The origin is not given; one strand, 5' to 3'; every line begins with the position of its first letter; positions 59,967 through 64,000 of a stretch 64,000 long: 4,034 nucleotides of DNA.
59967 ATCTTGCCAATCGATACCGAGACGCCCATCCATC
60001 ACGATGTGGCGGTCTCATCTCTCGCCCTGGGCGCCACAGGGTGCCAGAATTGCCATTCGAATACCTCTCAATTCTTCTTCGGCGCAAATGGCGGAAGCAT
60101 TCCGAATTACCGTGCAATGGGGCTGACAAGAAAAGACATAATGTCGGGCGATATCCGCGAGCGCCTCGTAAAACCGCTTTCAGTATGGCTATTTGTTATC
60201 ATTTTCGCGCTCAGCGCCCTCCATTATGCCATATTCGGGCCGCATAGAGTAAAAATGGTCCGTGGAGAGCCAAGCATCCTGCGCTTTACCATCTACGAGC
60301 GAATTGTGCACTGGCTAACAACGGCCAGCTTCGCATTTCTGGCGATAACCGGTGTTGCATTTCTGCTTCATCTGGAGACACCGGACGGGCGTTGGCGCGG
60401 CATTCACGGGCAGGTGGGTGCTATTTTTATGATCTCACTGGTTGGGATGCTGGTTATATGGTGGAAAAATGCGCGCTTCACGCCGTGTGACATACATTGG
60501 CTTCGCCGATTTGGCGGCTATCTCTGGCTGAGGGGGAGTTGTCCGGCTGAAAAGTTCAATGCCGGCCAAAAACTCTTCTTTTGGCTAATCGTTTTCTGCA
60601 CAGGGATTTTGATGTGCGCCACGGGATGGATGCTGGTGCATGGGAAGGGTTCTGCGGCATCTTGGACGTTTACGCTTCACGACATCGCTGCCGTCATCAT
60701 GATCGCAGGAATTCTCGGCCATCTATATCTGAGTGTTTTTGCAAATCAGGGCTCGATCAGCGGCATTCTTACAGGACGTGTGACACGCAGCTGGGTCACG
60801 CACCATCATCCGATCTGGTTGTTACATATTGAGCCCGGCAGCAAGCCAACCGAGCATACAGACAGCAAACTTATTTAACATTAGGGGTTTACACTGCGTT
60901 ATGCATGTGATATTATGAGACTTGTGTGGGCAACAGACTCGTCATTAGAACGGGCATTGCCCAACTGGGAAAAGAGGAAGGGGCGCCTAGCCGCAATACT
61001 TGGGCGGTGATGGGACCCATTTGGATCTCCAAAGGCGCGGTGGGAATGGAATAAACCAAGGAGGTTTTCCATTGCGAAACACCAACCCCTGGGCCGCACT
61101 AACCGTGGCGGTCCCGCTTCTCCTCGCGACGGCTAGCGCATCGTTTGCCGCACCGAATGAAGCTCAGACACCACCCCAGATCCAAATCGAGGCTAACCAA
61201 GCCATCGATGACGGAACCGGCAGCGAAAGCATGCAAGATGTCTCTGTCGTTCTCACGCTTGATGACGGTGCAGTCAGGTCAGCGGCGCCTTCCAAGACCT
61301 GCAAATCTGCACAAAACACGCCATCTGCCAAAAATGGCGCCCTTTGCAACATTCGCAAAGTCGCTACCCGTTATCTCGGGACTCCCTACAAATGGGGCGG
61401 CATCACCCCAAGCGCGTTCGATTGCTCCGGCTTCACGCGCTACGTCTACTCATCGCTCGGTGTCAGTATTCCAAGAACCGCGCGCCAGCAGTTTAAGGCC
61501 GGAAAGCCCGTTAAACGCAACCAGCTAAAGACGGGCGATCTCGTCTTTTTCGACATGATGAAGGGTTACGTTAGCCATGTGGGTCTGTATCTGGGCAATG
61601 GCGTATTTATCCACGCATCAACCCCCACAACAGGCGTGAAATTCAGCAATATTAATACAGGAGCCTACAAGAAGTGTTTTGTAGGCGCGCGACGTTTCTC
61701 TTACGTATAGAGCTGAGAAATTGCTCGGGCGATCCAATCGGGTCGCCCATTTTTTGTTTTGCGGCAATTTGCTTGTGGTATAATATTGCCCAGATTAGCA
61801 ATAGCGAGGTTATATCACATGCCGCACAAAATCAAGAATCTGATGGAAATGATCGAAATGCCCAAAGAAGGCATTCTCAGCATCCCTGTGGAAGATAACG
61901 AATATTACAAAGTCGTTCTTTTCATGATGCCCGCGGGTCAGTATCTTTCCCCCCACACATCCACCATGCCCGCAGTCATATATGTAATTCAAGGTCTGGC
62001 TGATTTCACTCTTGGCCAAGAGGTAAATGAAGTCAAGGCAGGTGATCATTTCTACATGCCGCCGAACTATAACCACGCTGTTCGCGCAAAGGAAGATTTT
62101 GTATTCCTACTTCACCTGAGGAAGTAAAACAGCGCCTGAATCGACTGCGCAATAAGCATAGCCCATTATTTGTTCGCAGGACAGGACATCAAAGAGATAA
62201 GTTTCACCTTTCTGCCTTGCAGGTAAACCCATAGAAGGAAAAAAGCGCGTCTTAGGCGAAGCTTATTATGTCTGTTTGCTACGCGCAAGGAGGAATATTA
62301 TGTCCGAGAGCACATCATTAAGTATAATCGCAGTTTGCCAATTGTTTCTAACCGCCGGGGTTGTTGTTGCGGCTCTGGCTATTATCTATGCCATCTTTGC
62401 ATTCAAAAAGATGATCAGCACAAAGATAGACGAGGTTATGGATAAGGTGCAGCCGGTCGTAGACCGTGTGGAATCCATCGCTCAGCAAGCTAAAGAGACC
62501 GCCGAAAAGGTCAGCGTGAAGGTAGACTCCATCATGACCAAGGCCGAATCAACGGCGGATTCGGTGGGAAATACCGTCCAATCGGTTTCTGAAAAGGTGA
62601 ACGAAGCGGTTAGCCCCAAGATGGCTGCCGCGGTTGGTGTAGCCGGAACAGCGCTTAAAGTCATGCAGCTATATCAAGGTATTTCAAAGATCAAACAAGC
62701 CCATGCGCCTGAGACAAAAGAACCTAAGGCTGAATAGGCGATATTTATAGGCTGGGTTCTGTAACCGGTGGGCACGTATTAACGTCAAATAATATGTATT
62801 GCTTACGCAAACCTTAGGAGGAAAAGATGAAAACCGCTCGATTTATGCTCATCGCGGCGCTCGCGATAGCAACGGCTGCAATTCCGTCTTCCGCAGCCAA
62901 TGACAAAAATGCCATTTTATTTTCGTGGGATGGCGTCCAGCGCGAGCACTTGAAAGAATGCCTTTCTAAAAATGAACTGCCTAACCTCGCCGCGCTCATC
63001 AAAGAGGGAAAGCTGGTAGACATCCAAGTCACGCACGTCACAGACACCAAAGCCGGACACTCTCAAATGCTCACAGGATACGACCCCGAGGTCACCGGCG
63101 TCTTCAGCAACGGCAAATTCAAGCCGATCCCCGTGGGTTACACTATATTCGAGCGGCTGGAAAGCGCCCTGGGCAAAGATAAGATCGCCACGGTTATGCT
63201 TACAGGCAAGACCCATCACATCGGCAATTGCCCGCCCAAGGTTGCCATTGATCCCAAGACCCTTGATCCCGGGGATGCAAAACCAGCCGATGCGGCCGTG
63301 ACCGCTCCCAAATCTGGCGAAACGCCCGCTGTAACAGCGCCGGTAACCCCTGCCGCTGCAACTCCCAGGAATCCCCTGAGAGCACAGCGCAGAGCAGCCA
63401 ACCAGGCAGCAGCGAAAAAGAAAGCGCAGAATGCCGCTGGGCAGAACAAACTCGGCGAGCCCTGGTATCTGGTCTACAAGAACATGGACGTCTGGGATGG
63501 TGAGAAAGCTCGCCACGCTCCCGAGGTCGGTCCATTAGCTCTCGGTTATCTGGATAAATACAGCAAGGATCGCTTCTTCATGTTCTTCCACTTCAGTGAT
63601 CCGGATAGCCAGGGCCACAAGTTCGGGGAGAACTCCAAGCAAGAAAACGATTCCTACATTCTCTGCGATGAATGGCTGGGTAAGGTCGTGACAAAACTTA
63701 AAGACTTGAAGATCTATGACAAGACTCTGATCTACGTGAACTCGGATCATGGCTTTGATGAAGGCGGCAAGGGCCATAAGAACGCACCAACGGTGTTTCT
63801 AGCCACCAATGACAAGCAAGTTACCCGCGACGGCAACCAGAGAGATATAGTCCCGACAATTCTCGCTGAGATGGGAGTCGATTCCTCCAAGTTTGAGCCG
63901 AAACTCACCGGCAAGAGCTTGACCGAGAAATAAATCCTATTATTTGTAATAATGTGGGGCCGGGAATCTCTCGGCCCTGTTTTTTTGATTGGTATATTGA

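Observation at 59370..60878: CbcL-like fusion: 7-heme periplasmic c-type cytochrome joined to an FdnI/HydC-type di-heme cytochrome b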

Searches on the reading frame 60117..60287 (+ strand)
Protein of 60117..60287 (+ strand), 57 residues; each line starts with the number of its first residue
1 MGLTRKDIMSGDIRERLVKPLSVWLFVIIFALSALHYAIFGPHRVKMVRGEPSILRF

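Call 87: search_solved_structures(query=window:60117-60287:+, max_evalue=10, show_alignments=3)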
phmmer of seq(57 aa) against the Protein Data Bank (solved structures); distinct sequences matched with E-value up to 10: 4.
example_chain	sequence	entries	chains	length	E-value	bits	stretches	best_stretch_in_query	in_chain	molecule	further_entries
6k6k_A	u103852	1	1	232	0.5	14.2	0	8-52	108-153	Cyanobacterial chloride importer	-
6xl3_A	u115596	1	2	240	0.9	13.4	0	9-52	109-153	Mastigocladopsis repens rhodopsin chloride pump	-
6k6i_A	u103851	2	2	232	1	13.2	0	9-52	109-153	Cyanobacterial chloride importer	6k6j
6wp8_A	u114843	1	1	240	1.2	13.1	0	9-52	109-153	Proton-pumping rhodopsin chloride pump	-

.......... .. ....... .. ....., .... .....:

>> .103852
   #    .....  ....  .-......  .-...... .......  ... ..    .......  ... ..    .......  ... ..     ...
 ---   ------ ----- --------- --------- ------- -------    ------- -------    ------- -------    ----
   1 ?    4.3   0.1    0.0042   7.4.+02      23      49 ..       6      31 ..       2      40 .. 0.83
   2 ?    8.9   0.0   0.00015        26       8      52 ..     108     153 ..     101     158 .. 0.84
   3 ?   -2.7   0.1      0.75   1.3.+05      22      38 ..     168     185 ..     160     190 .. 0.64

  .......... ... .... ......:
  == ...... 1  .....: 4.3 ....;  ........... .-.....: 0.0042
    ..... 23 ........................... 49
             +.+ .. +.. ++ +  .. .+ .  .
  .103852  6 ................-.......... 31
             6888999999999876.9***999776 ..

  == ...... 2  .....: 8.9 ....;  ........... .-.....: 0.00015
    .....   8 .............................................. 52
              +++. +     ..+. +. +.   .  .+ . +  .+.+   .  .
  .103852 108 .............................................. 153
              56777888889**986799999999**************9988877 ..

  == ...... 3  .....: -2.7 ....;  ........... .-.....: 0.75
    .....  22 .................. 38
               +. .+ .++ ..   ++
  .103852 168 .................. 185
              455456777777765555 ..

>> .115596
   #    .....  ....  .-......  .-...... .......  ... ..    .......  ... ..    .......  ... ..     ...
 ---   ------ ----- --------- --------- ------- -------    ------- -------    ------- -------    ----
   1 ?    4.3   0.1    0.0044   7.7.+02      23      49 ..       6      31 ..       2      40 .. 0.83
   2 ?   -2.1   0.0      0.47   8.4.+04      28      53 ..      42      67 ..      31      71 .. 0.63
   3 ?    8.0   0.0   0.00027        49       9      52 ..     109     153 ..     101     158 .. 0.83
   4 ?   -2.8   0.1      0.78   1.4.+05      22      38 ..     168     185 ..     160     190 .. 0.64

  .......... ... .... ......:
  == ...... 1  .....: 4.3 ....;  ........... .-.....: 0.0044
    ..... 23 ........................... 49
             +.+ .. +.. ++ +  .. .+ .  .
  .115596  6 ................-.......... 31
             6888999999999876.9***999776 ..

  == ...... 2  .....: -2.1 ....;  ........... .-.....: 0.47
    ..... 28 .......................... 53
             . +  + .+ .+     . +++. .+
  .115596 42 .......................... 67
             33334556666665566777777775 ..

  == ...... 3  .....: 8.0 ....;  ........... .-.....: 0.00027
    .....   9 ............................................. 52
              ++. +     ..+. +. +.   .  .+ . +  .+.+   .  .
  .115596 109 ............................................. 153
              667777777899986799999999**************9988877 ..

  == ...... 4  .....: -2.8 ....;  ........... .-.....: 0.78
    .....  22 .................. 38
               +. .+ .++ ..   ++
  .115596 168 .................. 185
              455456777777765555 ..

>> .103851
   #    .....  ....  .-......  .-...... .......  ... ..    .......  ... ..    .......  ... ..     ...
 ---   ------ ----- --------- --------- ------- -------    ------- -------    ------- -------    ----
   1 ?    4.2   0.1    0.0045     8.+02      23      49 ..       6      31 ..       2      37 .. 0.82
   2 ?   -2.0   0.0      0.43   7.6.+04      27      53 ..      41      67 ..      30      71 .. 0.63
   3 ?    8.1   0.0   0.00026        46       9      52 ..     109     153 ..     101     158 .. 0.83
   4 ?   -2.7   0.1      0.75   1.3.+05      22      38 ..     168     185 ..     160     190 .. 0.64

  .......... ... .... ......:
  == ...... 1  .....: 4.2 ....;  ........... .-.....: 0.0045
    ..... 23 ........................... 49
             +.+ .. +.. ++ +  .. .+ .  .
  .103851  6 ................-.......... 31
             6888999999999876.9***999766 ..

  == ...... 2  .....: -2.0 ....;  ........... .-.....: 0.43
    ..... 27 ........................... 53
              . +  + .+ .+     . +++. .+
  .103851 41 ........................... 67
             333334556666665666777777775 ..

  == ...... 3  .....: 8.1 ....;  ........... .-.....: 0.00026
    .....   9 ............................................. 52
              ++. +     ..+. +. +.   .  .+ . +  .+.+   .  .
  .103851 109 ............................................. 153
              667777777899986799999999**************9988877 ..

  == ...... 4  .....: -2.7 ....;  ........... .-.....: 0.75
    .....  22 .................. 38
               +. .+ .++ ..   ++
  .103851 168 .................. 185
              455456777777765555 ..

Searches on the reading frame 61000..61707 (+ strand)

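Call 13: search_protein_families(library=pfam, proteins=[window:61000-61707:+], max_evalue=0.001)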
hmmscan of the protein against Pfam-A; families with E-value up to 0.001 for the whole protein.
window:61000-61707:+ (236 aa): 1 family
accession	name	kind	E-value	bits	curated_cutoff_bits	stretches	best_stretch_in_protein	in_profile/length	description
PF00877.26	NLPC_P60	-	8.4e-34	116.1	23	1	127-232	1-105/105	NlpC/P60 family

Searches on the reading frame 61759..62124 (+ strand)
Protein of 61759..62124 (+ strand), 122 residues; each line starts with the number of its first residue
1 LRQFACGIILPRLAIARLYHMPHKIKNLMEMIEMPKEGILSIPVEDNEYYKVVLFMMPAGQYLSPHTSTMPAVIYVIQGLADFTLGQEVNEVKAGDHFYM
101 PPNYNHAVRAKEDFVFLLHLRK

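Call 13: search_protein_families(library=pfam, proteins=[window:61759-62124:+], max_evalue=0.001)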
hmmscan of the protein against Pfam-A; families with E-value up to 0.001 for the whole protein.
window:61759-62124:+ (122 aa): 4 families
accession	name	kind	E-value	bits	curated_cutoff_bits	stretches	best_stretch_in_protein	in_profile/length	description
PF07883.17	Cupin_2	-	4.3e-10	39.6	27.2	1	54-113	2-61/70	Cupin domain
PF12973.13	Cupin_7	-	4.9e-06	26.7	27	1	38-118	19-98/105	ChrR Cupin-like domain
PF00190.28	Cupin_1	-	8.3e-05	22.6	22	1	58-112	41-103/151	Cupin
PF02311.25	AraC_binding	-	0.00018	21.7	21.1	1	61-112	14-65/135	AraC-like ligand binding domain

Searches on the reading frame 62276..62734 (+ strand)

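Call 13: search_protein_families(library=pfam, proteins=[window:62276-62734:+], max_evalue=0.001)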
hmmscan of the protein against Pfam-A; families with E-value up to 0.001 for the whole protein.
window:62276-62734:+ (153 aa): 2 families
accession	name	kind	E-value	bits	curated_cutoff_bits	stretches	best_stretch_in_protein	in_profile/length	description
PF11727.13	ISG65-75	-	3.9e-06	26.7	25.1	1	47-146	62-164/281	Invariant surface glycoprotein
PF01442.23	Apolipoprotein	-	5.8e-06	26.6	90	1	43-119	60-137/190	Apolipoprotein A1/A4/E domain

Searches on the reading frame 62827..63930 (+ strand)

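Call 13: search_protein_families(library=pfam, proteins=[window:62827-63930:+], max_evalue=0.001)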
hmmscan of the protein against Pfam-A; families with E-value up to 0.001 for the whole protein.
window:62827-63930:+ (368 aa): 2 families
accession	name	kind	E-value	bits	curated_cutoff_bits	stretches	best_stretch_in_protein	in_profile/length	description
PF01663.27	Phosphodiest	-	2.7e-24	86.9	23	1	30-318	2-228/342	Type I phosphodiesterase / nucleotide pyrophosphatase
PF00884.28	Sulfatase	-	2.7e-07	30.7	25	1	280-349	212-299/301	Sulfatase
